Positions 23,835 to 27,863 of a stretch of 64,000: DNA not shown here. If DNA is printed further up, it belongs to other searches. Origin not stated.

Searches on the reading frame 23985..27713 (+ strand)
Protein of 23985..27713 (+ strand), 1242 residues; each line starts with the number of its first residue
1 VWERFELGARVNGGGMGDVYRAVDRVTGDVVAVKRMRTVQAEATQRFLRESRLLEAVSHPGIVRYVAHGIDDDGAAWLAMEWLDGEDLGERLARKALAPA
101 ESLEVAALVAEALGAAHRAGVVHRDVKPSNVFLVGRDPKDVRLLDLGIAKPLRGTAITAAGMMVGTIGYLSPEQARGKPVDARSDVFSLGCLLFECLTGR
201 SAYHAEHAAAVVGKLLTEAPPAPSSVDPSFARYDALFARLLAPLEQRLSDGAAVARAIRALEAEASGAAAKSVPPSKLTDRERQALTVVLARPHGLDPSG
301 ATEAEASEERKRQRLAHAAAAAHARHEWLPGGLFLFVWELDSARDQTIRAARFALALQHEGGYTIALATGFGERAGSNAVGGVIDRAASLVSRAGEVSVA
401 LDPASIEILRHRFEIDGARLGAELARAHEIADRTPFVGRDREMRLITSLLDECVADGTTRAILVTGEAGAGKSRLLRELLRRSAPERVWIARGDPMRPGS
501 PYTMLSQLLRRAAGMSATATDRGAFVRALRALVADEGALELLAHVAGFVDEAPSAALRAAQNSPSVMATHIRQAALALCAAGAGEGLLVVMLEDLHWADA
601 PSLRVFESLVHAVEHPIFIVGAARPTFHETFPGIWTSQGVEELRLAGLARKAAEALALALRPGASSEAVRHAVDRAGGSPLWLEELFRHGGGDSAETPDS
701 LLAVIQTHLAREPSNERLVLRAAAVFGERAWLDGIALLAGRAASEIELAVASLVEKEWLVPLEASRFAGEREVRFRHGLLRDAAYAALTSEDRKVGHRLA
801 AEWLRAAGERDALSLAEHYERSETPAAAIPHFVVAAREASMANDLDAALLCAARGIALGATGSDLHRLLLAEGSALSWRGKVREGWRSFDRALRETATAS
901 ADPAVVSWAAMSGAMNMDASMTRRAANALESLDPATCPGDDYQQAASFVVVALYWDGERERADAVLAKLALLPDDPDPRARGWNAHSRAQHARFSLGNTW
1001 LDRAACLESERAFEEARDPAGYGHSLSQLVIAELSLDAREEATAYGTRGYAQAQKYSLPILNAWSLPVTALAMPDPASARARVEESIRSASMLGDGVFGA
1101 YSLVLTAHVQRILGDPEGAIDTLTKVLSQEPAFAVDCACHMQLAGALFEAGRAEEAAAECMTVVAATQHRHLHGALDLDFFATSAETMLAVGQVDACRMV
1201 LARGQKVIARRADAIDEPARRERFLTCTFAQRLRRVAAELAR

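Call 48: search_protein_families(library=pfam, proteins=[window:23985-27713:+], max_evalue=0.001)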
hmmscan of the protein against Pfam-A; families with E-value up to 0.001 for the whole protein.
window:23985-27713:+ (1242 aa): 6 families
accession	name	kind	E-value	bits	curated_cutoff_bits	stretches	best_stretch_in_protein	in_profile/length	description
PF00069.31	Pkinase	-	5.2e-39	134.7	31.7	1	13-209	9-203/263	Protein kinase domain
PF07714.23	PK_Tyr_Ser-Thr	-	1.1e-22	81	23.1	1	7-215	3-217/258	Protein tyrosine and serine/threonine kinase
PF13191.12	AAA_16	-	1.6e-22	81.2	32.6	1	435-619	1-166/167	AAA ATPase domain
PF14559.12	TPR_19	-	5.1e-06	27.2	25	1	1114-1174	5-63/68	Tetratricopeptide repeat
PF13401.12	AAA_22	-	5.3e-06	27.2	27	1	458-552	4-93/130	AAA domain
PF03109.22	ABC1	-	0.00078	19.1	22.9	0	76-153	143-218/244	ABC1 atypical kinase-like domain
